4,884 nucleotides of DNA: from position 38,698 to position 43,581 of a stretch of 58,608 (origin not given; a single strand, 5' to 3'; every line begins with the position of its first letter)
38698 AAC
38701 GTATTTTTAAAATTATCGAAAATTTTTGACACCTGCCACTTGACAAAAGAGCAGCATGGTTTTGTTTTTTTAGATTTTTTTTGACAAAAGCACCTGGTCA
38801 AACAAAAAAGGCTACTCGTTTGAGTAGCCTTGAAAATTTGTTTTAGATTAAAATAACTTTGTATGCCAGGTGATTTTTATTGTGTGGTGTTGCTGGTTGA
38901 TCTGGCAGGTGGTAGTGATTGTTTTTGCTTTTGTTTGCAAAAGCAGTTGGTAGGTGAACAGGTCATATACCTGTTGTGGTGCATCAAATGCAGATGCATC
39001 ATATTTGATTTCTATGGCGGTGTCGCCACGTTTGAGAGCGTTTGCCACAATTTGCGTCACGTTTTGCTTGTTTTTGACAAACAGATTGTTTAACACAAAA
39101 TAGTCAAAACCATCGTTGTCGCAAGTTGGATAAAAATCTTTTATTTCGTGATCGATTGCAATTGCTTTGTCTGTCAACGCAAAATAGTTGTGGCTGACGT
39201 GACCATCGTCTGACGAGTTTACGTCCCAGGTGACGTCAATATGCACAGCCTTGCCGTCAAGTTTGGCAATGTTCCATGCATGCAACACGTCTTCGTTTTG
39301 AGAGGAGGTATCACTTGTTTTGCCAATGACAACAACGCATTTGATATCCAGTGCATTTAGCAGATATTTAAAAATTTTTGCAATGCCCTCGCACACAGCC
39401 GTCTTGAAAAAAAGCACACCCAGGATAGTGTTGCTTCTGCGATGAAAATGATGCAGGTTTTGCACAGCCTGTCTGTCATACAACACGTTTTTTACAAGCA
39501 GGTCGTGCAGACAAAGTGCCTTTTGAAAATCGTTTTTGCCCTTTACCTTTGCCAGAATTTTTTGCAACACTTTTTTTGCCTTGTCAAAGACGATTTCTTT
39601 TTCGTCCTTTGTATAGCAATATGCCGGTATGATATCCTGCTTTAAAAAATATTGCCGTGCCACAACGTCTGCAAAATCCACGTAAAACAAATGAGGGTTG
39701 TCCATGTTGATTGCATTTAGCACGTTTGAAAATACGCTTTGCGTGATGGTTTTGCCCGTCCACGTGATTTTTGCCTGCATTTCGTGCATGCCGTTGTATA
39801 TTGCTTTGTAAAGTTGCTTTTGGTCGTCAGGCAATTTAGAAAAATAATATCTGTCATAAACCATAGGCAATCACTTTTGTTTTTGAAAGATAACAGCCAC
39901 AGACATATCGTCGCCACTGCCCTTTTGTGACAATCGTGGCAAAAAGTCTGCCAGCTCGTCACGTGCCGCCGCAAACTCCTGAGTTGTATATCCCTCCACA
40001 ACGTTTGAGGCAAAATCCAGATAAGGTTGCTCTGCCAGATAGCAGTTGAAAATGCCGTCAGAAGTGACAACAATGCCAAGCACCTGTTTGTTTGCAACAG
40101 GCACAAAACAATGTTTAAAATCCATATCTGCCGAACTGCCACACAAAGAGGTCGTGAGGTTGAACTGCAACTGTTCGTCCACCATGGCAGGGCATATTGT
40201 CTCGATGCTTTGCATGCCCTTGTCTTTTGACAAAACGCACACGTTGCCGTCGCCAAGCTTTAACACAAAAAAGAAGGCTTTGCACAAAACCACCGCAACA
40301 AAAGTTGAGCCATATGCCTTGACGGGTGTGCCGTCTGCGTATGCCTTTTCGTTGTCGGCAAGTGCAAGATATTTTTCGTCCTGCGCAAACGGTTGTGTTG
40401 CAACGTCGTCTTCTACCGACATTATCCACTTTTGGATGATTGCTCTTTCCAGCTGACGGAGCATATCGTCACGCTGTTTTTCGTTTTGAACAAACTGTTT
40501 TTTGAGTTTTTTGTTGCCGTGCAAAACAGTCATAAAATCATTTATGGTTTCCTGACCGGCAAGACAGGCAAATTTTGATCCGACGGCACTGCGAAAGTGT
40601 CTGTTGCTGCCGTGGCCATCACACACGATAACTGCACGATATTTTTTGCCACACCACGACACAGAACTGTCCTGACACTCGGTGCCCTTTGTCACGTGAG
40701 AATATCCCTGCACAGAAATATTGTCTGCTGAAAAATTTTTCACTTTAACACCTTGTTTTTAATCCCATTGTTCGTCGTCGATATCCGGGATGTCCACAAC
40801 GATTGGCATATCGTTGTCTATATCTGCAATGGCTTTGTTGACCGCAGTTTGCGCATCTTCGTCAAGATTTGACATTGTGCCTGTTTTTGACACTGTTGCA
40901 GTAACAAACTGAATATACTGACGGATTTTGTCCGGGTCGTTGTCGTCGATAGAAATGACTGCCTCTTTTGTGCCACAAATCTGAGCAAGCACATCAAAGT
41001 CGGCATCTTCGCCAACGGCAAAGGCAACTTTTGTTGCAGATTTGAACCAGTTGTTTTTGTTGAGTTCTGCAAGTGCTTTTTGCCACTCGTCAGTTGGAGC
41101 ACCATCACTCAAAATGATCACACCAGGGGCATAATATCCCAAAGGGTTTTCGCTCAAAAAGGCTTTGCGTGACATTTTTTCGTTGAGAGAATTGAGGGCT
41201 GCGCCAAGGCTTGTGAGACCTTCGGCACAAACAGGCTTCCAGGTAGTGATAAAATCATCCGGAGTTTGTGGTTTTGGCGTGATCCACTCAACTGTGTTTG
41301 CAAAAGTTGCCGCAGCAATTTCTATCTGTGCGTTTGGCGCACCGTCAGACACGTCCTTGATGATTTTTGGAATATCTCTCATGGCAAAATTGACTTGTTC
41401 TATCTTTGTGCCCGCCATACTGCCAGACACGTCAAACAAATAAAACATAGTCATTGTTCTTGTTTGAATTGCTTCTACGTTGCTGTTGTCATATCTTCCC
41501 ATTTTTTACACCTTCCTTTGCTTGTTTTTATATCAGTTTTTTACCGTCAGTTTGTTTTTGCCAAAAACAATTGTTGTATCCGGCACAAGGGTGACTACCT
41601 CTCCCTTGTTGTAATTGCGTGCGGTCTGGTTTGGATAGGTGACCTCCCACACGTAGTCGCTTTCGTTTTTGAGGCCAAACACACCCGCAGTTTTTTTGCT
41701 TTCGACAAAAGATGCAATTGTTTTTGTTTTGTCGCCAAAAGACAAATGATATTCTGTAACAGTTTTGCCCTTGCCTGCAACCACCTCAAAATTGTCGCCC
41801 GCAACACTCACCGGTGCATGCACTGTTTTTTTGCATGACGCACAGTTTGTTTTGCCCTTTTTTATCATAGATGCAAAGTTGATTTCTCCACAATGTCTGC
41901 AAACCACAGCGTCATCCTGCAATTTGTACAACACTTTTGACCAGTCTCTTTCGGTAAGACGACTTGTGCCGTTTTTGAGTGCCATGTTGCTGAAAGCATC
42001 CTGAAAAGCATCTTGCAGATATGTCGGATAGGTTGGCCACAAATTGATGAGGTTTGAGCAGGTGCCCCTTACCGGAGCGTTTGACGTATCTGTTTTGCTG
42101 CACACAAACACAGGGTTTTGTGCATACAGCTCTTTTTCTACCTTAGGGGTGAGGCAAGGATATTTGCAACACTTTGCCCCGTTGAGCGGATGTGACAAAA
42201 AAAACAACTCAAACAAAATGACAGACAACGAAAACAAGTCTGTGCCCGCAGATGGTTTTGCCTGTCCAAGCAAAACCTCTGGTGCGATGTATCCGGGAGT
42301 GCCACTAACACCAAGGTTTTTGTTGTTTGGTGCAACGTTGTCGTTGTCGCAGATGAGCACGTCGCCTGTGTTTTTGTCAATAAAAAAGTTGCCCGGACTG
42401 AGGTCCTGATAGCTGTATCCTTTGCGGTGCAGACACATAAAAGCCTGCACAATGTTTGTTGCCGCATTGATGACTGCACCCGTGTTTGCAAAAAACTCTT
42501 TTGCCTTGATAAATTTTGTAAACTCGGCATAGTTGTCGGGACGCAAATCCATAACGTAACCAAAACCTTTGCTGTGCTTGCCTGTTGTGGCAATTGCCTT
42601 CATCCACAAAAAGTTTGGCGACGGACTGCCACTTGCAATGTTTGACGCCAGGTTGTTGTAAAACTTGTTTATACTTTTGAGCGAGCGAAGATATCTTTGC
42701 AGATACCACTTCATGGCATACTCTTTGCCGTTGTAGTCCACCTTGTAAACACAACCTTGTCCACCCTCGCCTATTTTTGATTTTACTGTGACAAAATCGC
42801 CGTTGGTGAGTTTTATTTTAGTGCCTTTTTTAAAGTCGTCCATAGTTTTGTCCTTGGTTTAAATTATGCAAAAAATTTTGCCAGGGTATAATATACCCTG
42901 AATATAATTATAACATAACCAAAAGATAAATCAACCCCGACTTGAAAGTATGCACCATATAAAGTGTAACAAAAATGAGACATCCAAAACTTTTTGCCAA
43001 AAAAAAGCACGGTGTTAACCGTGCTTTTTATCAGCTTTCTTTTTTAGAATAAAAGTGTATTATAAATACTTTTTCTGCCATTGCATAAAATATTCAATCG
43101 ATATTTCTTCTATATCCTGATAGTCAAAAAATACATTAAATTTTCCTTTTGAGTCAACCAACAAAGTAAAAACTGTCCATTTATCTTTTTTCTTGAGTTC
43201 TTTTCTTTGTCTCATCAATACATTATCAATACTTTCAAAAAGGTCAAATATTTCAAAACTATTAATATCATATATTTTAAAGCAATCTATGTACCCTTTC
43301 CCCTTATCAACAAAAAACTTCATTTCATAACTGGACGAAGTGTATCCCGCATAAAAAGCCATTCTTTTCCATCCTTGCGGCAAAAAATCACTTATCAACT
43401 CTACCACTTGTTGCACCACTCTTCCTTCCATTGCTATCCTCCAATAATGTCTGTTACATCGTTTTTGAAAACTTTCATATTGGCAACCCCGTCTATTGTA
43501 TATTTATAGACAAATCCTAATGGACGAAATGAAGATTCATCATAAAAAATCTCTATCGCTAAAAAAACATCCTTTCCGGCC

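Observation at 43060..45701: Polymorphic nuclease toxin delivered by a lipoprotein signal instead of an LXG/T7SS domain, with a YezG-like immunity gene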

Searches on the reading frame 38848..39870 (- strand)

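Call 8: search_protein_families(library=pfam, proteins=[window:38848-39870:-], max_evalue=0.001)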
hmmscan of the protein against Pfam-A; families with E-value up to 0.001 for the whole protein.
window:38848-39870:- (340 aa): 1 family
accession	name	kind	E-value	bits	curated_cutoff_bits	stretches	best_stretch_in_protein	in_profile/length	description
PF01841.26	Transglut_core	-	2.2e-08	34.7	23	1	110-208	10-103/108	Transglutaminase-like superfamily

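Call 28: search_protein_families(library=padloc, proteins=[window:38848-39870:-], max_evalue=0.001)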
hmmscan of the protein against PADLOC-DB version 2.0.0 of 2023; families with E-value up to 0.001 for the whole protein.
window:38848-39870:- (340 aa): 0 families

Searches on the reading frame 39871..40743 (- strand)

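Call 3: search_protein_families(library=pfam, proteins=[window:39871-40743:-], max_evalue=0.1)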
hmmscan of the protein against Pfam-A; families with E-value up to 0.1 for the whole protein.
window:39871-40743:- (290 aa): 1 family
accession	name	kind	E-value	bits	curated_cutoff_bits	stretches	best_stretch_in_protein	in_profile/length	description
PF13672.11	PP2C_2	-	7.9e-28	97.9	24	1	13-268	2-208/209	Protein phosphatase 2C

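Call 28: search_protein_families(library=padloc, proteins=[window:39871-40743:-], max_evalue=0.001)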
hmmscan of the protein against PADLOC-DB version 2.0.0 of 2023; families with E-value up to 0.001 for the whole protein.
window:39871-40743:- (290 aa): 0 families

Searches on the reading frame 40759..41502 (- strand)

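Call 3: search_protein_families(library=pfam, proteins=[window:40759-41502:-], max_evalue=0.1)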
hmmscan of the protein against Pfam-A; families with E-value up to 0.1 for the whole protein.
window:40759-41502:- (247 aa): 4 families
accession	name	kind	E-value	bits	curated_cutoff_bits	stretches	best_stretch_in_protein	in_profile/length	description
PF13519.12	VWA_2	-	0.00014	22.9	27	1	22-134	4-106/107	von Willebrand factor type A domain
PF00092.34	VWA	-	0.00026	21.7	23.8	1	22-189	5-164/174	von Willebrand factor type A domain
PF05762.20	VWA_CoxE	-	0.036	13.9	26.4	0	18-149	58-174/222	VWA domain containing CoxE-like protein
PF04285.18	DUF444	-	0.05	13.1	27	1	3-33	231-261/418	Protein of unknown function (DUF444)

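Call 28: search_protein_families(library=padloc, proteins=[window:40759-41502:-], max_evalue=0.001)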
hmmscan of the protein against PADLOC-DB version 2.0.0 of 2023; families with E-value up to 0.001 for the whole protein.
window:40759-41502:- (247 aa): 0 families

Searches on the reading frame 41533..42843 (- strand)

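Call 3: search_protein_families(library=pfam, proteins=[window:41533-42843:-], max_evalue=0.1)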
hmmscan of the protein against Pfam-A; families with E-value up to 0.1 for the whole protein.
window:41533-42843:- (436 aa): 7 families
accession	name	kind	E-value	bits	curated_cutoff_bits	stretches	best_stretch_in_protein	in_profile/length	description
PF00069.31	Pkinase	-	1.1e-20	74.6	31.7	1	19-222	2-199/263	Protein kinase domain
PF07714.23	PK_Tyr_Ser-Thr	-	4.2e-05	23.4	23.1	1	19-217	2-201/258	Protein tyrosine and serine/threonine kinase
PF12760.12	Zn_ribbon_IS1595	-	0.0051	17.2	25.4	1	312-340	18-46/46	Transposase zinc-ribbon domain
PF13095.12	FTA2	-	0.0055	16.8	30.2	1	20-56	26-62/214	Kinetochore Sim4 complex subunit FTA2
PF09788.14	Tmemb_55A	-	0.049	13.2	30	0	242-340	106-178/248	Transmembrane protein 55A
PF24463.1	DUF7577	-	0.051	13.6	28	0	311-322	1-12/27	Domain of unknown function (DUF7577)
PF10080.14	FtrD-like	-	0.079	13.5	26.3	0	305-337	44-76/101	Membrane iron-sulfur containing protein FtrD-like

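Call 28: search_protein_families(library=padloc, proteins=[window:41533-42843:-], max_evalue=0.001)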
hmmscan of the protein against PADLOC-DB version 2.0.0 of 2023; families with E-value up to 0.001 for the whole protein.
window:41533-42843:- (436 aa): 16 families
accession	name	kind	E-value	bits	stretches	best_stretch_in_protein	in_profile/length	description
PDLC04138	mad6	-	5.5e-18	63.2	1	16-222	51-258/659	mads_6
PDLC04047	PD-T4-6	-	3.2e-16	57.3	1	14-224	9-216/327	-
PDLC04042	PD-T4-6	-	1.7e-10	39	1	19-222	12-214/292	-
PDLC04053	PD-T4-6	-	3.3e-09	34.6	1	20-224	13-215/311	-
PDLC04054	PD-T4-6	-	6.5e-09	33.7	1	19-223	13-216/347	-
PDLC04043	PD-T4-6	-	1.9e-08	31.8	1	126-222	119-219/452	-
PDLC04048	PD-T4-6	-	4e-08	31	1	14-223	9-215/354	-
PDLC04064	PD-T4-6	-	5.8e-08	30.1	1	107-223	106-223/369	-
PDLC04061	PD-T4-6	-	1.9e-07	29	1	122-223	120-226/510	-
PDLC03920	MkoA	-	2.8e-07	27.2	1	39-221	32-222/1112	-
PDLC04040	PD-T4-6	-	6.8e-07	26.4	1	127-224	107-209/547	-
PDLC04060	PD-T4-6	-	7.6e-07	26.4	1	20-222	12-211/486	-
PDLC01088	C3a189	-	1.7e-06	24.9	1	176-220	165-208/840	kinase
PDLC04057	PD-T4-6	-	7.4e-05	19.9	1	111-223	98-213/443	-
PDLC04052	PD-T4-6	-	0.00012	19.4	1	125-222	116-218/496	-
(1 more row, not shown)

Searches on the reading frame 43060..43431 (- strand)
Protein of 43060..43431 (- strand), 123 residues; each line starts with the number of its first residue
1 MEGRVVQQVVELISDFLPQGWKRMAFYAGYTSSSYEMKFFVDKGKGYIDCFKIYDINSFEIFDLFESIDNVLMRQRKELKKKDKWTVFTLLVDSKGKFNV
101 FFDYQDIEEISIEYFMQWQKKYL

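Call 3: search_protein_families(library=pfam, proteins=[window:43060-43431:-], max_evalue=0.1)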
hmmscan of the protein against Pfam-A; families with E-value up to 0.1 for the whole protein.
window:43060-43431:- (123 aa): 1 family
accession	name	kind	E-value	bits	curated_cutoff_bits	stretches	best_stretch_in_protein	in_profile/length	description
PF04634.17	YezG-like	-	1.4e-10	42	21.7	1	6-119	5-128/146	Immunity protein YezG-like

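Call 4: search_protein_families(library=ncbifam, proteins=[window:43060-43431:-], max_evalue=0.1)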
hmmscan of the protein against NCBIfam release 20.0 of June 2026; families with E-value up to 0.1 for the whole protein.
window:43060-43431:- (123 aa): 1 family
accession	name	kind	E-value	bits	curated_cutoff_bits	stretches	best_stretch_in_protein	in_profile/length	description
TIGR01741.1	staph_tand_hypo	subfamily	7.4e-05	22.9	82.05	1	23-112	28-124/157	TIGR01741 family protein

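Call 28: search_protein_families(library=padloc, proteins=[window:43060-43431:-], max_evalue=0.001)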
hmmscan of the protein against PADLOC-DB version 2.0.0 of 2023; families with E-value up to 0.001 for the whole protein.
window:43060-43431:- (123 aa): 0 families

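Call 45: search_solved_structures(query=window:43060-43431:-, max_evalue=1, show_alignments=1)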
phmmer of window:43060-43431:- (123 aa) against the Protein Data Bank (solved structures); distinct sequences matched with E-value up to 1: 3.
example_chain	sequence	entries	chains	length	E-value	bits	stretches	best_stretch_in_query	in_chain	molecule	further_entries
3i0t_A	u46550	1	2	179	0.019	18.4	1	6-106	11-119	BH3703 protein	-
2ia1_A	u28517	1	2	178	0.021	18.3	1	6-106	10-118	BH3703 protein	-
4irt_A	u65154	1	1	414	0.7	13.4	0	72-119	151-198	Uncharacterized protein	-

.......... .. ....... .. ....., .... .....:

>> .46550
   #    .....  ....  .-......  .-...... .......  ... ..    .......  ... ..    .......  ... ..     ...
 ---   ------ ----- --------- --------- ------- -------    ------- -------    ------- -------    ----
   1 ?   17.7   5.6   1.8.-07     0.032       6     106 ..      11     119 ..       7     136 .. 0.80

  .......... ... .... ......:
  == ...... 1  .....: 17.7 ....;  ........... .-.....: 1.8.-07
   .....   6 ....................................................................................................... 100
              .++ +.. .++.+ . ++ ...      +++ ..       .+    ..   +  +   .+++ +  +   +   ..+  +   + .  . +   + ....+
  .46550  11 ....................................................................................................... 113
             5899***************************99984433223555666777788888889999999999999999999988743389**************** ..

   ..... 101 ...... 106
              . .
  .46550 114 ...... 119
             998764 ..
